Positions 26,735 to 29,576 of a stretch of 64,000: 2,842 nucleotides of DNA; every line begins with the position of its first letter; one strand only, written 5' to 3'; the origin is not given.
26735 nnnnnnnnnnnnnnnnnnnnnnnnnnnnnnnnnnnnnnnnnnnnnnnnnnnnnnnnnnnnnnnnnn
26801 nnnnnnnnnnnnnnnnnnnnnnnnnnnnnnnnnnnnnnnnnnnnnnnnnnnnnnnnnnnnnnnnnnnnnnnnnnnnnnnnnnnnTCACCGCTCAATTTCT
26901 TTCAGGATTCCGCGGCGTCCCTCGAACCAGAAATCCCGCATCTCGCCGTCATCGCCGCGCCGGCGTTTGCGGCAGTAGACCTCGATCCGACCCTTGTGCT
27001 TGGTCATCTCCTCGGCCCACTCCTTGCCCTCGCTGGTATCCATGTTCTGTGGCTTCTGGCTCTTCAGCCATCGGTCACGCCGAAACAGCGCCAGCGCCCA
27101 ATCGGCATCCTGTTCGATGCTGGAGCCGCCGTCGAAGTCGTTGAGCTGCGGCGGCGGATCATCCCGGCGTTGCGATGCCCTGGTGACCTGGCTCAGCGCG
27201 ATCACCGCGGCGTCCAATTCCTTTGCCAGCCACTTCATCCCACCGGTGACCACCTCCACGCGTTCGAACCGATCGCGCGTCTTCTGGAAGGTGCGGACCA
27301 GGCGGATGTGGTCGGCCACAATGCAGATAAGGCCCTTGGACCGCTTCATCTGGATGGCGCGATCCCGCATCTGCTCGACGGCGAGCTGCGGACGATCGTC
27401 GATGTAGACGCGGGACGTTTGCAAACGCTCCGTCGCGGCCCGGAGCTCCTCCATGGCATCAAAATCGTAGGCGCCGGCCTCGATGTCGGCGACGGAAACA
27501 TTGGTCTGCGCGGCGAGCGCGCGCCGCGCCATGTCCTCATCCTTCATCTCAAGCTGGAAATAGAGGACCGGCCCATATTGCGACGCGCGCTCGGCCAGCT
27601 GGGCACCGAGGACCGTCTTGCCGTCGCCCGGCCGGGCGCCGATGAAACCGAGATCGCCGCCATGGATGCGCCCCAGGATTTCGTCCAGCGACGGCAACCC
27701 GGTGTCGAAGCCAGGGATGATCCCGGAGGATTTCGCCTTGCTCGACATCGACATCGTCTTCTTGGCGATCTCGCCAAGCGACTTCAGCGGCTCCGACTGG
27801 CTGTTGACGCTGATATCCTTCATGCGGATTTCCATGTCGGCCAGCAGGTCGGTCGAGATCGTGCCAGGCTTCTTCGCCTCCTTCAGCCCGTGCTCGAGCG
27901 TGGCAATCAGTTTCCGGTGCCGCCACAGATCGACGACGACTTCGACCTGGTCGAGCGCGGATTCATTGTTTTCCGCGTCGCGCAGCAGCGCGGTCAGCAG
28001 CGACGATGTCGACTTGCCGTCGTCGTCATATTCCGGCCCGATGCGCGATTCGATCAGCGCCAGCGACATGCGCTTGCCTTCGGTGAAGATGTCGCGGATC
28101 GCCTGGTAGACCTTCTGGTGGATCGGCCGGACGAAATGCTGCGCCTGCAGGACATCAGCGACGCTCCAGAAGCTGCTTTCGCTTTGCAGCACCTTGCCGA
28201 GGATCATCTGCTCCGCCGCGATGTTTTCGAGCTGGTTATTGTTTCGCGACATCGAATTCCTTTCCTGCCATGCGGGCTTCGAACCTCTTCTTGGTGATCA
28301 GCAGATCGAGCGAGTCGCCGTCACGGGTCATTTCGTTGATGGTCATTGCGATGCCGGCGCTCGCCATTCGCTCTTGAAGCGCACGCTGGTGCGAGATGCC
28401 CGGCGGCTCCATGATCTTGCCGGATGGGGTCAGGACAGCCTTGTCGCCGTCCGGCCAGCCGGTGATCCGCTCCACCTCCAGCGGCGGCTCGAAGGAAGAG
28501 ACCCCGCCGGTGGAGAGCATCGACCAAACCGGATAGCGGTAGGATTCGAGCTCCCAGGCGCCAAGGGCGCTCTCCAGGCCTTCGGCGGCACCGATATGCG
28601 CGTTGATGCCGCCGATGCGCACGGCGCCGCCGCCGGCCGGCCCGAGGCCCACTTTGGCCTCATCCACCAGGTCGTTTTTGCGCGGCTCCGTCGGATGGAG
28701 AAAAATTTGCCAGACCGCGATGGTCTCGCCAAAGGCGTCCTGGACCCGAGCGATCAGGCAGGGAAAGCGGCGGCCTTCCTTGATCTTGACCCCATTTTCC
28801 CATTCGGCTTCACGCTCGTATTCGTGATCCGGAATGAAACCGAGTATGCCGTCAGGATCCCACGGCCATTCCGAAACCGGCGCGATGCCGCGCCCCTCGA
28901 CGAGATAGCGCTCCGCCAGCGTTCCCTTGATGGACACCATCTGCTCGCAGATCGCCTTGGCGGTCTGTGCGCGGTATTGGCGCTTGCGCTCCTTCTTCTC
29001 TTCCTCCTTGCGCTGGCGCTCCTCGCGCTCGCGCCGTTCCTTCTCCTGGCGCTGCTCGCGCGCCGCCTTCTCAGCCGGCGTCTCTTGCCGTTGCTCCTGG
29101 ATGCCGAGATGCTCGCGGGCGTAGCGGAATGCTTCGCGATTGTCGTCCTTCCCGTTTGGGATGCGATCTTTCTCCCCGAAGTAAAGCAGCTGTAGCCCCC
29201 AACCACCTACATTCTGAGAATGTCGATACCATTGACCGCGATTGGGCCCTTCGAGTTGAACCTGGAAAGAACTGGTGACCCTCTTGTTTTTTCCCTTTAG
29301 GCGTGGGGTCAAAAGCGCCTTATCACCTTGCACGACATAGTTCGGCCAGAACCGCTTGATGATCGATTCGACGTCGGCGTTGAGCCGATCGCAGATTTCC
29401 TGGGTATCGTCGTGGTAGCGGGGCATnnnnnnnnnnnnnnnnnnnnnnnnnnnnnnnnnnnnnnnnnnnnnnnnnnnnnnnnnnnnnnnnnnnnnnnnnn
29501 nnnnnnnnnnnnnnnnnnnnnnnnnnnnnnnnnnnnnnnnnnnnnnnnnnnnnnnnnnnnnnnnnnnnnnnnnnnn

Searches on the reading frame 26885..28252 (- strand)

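Call 83: search_protein_families(library=phrogs, max_evalue=0.00001, proteins=[window:26885-28252:-])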
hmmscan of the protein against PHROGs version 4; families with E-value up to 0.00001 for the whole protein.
window:26885-28252:- (455 aa): 7 families
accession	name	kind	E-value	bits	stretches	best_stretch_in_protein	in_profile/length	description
phrog_19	-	DNA, RNA and nucleotide metabolism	1.8e-71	242.8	1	2-454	152-582/621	DnaB-like replicative helicase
phrog_243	-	DNA, RNA and nucleotide metabolism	7.5e-36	124.5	1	173-431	11-242/273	DnaB-like replicative helicase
phrog_239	-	DNA, RNA and nucleotide metabolism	2.4e-23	84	1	175-452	335-598/801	DNA primase/helicase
phrog_11530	-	unknown function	1.8e-17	64.8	1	278-393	2-117/184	-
phrog_20000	-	unknown function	6e-09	37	1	9-62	27-80/132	-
phrog_19347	-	unknown function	2.7e-07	31.9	1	377-437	5-64/79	-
phrog_97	-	other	4e-06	27.3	1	158-314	27-171/506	UvsX-like recombinase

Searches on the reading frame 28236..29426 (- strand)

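Call 83: search_protein_families(library=phrogs, max_evalue=0.00001, proteins=[window:28236-29426:-])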
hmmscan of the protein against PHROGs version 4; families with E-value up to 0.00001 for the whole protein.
window:28236-29426:- (396 aa): 1 family
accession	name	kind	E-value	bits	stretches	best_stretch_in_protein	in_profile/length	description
phrog_510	-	DNA, RNA and nucleotide metabolism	1.4e-22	81.2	1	123-345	102-317/667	DNA primase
